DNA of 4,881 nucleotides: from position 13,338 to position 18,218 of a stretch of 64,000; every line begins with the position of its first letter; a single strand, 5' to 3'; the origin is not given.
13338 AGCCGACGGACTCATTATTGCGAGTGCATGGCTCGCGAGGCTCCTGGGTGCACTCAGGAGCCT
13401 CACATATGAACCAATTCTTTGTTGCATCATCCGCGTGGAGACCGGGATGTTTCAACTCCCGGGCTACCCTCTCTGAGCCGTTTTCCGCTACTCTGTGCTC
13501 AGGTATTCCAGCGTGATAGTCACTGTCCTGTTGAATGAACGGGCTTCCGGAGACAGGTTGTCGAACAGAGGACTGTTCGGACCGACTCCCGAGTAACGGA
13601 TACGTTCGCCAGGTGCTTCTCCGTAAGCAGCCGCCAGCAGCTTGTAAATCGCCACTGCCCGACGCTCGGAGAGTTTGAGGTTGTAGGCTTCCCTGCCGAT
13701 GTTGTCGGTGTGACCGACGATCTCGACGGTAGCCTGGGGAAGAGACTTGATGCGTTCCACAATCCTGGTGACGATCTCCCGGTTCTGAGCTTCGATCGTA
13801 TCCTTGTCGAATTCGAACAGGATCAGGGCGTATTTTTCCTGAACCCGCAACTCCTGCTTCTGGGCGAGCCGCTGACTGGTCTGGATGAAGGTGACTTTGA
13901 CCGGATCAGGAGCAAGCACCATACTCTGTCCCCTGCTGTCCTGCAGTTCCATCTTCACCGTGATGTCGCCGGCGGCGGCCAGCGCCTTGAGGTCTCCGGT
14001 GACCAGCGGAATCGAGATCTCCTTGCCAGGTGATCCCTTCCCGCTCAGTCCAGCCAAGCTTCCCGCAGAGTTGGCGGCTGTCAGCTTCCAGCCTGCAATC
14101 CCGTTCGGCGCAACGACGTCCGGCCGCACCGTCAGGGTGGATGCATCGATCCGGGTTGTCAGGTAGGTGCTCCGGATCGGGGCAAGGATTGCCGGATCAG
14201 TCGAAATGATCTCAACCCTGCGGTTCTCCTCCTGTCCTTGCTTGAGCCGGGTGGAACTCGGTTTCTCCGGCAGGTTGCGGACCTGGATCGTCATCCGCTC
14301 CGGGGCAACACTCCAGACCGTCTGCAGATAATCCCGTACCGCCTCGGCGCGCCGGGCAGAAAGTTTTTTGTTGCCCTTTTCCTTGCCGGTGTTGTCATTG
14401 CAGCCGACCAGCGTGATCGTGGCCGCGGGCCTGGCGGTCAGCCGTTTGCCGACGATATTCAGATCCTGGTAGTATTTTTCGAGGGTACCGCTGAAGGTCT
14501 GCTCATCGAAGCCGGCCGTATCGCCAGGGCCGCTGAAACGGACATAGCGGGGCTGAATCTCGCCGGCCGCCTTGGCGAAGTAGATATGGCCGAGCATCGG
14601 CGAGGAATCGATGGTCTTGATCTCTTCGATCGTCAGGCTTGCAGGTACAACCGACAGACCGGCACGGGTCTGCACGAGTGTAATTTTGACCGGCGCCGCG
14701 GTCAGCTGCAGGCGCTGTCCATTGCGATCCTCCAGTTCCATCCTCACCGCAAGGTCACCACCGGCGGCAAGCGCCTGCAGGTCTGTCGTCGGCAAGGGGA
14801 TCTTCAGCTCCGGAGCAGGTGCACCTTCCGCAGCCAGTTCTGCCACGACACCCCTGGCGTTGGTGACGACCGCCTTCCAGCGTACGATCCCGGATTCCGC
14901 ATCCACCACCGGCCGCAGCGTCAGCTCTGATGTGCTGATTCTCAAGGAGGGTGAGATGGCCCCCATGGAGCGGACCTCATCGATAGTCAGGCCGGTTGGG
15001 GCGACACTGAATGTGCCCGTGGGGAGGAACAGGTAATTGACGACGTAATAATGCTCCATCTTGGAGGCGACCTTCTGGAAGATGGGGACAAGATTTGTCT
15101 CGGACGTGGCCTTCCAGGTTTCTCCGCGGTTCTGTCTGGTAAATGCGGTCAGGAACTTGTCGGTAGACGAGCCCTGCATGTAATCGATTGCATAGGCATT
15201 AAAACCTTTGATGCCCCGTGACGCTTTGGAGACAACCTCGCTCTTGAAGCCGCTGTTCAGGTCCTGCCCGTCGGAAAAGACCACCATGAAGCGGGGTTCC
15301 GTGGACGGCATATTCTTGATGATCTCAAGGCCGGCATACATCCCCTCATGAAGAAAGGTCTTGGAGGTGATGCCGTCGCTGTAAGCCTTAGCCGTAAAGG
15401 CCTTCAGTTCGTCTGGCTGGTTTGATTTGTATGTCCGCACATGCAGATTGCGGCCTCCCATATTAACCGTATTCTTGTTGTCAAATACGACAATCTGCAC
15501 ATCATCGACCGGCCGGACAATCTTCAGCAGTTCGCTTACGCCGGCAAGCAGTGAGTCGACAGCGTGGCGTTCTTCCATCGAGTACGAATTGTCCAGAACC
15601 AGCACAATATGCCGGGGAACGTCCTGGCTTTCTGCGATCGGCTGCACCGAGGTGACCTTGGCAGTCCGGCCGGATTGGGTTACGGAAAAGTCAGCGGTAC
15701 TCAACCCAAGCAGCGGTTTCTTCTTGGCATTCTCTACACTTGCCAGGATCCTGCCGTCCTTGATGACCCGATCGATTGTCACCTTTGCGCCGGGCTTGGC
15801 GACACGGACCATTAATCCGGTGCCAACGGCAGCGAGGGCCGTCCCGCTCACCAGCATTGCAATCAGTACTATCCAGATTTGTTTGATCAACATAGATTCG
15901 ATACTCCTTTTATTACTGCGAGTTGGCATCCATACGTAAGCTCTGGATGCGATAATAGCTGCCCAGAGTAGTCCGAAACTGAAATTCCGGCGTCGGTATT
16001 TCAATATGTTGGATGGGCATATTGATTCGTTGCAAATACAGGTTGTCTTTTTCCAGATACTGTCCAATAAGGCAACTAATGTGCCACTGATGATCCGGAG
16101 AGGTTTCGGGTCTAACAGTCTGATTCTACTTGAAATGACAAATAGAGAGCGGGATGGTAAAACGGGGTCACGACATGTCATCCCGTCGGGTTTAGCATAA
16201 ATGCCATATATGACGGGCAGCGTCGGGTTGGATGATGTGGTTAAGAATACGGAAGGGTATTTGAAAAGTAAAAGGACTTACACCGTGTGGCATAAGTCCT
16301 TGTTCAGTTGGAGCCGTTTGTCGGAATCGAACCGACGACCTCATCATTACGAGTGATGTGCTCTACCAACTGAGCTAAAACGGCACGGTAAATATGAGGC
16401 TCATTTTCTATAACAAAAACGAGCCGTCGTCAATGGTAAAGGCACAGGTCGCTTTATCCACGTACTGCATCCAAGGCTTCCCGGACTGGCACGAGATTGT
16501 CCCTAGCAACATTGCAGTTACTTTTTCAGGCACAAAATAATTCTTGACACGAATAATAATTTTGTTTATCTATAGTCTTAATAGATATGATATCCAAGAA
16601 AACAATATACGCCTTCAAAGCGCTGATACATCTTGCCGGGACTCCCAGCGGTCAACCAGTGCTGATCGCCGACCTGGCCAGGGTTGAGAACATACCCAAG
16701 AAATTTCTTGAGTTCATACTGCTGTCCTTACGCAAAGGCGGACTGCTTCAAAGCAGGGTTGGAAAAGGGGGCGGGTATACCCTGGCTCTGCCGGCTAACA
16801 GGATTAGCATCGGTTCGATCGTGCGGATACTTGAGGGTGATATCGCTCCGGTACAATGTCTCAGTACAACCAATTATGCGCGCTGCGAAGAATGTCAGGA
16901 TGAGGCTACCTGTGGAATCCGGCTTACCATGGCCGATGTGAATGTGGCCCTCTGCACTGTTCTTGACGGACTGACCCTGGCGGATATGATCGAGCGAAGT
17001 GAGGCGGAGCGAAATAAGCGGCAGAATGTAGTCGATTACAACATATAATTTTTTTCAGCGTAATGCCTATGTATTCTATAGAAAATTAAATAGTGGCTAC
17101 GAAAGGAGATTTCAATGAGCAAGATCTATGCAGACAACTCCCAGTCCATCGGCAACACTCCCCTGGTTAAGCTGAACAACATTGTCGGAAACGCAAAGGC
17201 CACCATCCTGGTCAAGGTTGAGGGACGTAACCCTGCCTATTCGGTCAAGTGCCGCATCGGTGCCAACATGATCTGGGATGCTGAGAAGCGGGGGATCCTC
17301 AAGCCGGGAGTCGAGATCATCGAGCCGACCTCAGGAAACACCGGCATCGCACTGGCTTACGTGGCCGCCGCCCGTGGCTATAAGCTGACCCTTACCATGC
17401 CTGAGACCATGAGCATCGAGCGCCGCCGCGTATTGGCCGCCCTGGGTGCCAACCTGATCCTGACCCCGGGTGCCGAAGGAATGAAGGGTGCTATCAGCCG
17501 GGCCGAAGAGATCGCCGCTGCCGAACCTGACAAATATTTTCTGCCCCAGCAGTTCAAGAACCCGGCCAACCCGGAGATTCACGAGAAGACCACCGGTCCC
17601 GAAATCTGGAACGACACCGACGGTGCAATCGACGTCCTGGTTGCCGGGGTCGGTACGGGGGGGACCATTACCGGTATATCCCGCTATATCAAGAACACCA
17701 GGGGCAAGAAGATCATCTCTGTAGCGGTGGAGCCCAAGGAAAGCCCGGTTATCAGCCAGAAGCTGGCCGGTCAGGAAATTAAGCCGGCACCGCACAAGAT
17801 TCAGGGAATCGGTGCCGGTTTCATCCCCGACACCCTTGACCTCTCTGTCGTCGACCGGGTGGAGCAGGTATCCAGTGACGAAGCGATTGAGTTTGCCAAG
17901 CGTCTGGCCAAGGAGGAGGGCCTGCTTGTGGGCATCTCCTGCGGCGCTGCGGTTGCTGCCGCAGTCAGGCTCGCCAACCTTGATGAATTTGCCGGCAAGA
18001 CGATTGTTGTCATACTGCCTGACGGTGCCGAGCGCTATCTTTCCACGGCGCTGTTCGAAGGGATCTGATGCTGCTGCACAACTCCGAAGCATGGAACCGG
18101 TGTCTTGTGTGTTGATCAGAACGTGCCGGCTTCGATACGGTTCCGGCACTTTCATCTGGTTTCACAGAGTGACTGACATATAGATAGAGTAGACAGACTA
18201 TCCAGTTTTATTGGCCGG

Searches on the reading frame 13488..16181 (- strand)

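Call 5: search_protein_families(library=pfam, proteins=[window:13488-16181:-], max_evalue=0.01)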
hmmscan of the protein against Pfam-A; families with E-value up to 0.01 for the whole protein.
window:13488-16181:- (897 aa): 3 families
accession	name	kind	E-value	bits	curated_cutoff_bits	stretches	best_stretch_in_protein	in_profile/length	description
PF00691.25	OmpA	-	1.4e-28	99.6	27.2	2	788-885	1-98/98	OmpA family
PF13519.12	VWA_2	-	2.8e-05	25.1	27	1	192-306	1-107/107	von Willebrand factor type A domain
PF00092.34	VWA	-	6.9e-05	23.6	23.8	1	192-355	2-159/174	von Willebrand factor type A domain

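Call 8: search_protein_families(library=ncbifam, proteins=[window:13488-16181:-], max_evalue=0.001)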
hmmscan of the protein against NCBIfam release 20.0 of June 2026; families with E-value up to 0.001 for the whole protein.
window:13488-16181:- (897 aa): 30 families (the best 25 are shown)
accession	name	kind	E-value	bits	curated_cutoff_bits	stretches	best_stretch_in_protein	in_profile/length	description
NF053611.1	YiaD_Gzip_OmpA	equivalog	2.3e-40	138.5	175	2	775-891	93-206/206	YiaD family glycine zipper/OmpA-like lipoprotein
NF053612.1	anchor_PA1041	equivalog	5e-32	111.7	250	2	769-891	115-235/236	PA1041 family peptidoglycan-binding anchor lipoprotein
NF053585.1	OMP_LP_YfiB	equivalog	1.5e-31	109.5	128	2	787-890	58-159/163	outer membrane lipoprotein YfiB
NF045787.1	OmpABordt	equivalog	4.9e-27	94.9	200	2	785-890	85-188/194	outer membrane protein OmpA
TIGR03350.1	type_VI_ompA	equivalog_domain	3.3e-24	85.4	139.8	2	773-890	21-136/137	type VI secretion system protein TssL, long form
NF045788.1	Omp38Acinit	equivalog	3.5e-23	82.2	500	2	771-891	226-346/354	outer membrane protein Omp38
NF053613.1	OMP_toxin_LptF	equivalog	9.7e-22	77.9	400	2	784-891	140-245/256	lipotoxin F family OmpA-related lipoprotein LptF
TIGR02802.1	Pal_lipo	equivalog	2.7e-21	75.6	125.35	2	787-889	2-102/104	peptidoglycan-associated lipoprotein Pal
TIGR03789.1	pdsO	hypoth_equivalog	4.2e-21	75.7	152.2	2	770-890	122-242/243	sortase-associated OmpA-like protein PdsO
NF007804.1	PRK10510.1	equivalog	1.9e-19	69.9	307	2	789-892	116-217/219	OmpA family lipoprotein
NF006508.0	PRK08944.1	subfamily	6.1e-19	68.4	259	2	773-892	170-288/304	MotB family protein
NF047726.1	AutTranAdhPGAsTpgA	equivalog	1.3e-17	63.9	350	1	770-852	139-224/268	trimeric autotransporter adhesin/peptidogylcan-associated protein TpgA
NF052230.1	T9SS_PorE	exception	1.9e-16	59.5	600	2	787-871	517-599/648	PorE family type IX secretion system protein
NF008071.1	PRK10808.1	equivalog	3.5e-15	56.2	277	1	787-874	233-320/358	porin OmpA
NF005444.0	PRK07033.1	equivalog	1.2e-14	54.1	520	1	788-891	317-421/438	DotU family type VI secretion system protein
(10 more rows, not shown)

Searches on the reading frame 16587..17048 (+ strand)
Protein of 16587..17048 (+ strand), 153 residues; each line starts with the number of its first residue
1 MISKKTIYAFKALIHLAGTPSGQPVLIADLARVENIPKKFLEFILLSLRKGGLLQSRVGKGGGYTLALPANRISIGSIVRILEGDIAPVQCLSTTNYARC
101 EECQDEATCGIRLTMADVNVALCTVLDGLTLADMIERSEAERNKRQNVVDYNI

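Call 5: search_protein_families(library=pfam, proteins=[window:16587-17048:+], max_evalue=0.01)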
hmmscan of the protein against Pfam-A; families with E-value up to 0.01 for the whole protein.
window:16587-17048:+ (153 aa): 1 family
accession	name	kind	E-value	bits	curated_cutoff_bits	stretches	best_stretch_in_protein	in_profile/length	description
PF02082.26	Rrf2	-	9.3e-35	120.1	30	1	2-136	1-131/132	Iron-dependent Transcriptional regulator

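Call 8: search_protein_families(library=ncbifam, proteins=[window:16587-17048:+], max_evalue=0.001)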
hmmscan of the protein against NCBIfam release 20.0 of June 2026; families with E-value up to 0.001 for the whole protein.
window:16587-17048:+ (153 aa): 7 families
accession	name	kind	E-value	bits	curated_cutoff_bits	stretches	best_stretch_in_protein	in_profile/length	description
TIGR00738.1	rrf2_super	superfamily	4.1e-30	104.4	73.3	1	2-135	3-131/132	Rrf2 family transcriptional regulator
TIGR02010.1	IscR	equivalog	6e-19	68.2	207.55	1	3-139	4-134/135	Fe-S cluster assembly transcriptional regulator IscR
NF047409.1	Cys_reg_CymR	equivalog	3.8e-18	66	195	1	2-143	3-132/139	cysteine metabolism transcriptional regulator CymR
TIGR02944.1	suf_reg_Xantho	equivalog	9.2e-15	55.2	110.65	1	2-134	4-130/130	SUF system Fe-S cluster assembly regulator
NF008240.0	PRK11014.1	equivalog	2e-14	53.8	182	1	6-138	7-131/141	nitric oxide-sensing transcriptional repressor NsrR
NF008886.0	PRK11920.1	equivalog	1.2e-13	51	193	1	2-138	3-134/153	iron-responsive transcriptional regulator RirA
NF008110.0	PRK10857.1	equivalog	1.8e-13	50.6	275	1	3-147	4-143/164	Fe-S cluster assembly transcriptional regulator IscR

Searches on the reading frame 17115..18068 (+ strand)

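Call 5: search_protein_families(library=pfam, proteins=[window:17115-18068:+], max_evalue=0.01)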
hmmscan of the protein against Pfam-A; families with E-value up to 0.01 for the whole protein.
window:17115-18068:+ (317 aa): 1 family
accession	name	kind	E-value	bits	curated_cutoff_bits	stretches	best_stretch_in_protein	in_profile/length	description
PF00291.31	PALP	-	4.5e-78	263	35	1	9-303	2-295/295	Pyridoxal-phosphate dependent enzyme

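Call 8: search_protein_families(library=ncbifam, proteins=[window:17115-18068:+], max_evalue=0.001)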
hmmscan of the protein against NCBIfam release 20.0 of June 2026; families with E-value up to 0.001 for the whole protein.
window:17115-18068:+ (317 aa): 36 families (the best 25 are shown)
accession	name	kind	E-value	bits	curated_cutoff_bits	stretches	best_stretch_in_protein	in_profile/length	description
TIGR01139.1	cysK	equivalog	4.1e-142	472.8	350.95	1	9-314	2-298/298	cysteine synthase A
TIGR01136.1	cysKM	subfamily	3.2e-135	450.2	344.15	1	9-314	2-299/299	cysteine synthase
NF007989.0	PRK10717.1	equivalog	4.2e-118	394.2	387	1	1-315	1-319/334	cysteine synthase A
TIGR01137.1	cysta_beta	equivalog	6.5e-91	305.3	510.25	1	9-312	6-309/457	cystathionine beta-synthase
TIGR01138.1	cysM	equivalog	1.1e-86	291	394.2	1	10-314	4-290/290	cysteine synthase B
NF008735.0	PRK11761.1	equivalog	1.1e-86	290.8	413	1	9-315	7-295/296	cysteine synthase CysM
NF053679.1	CysteaSynCapA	equivalog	2.7e-65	220.3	600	1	6-311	8-317/329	cysteate synthase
TIGR03945.1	PLP_SbnA_fam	equivalog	7.9e-59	199.2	349.95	1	10-311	3-297/304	2,3-diaminopropionate biosynthesis protein SbnA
NF005292.0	PRK06815.1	equivalog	5e-20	71.8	371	1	11-302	18-304/320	threonine/serine dehydratase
NF052478.1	CystDsulMYC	equivalog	6.4e-18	65.2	600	1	24-311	32-323/354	L-cysteine desulfhydrase Cds1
NF045641.2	BHydaspDhtseBhcB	equivalog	2.4e-17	63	550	1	12-304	18-303/312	beta-hydroxyaspartate dehydratase BhcB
NF006094.0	PRK08246.1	subfamily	8.1e-17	61.6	331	1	9-301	18-299/310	serine/threonine dehydratase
NF004996.0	PRK06381.1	equivalog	4.6e-16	58.7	266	1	4-192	5-187/319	threonine synthase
TIGR01127.1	ilvA_1Cterm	equivalog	4e-14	52.4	378.75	1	15-304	1-284/380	threonine ammonia-lyase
NF009130.0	PRK12483.1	subfamily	6.3e-14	51.5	801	1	14-300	37-320/521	threonine ammonia-lyase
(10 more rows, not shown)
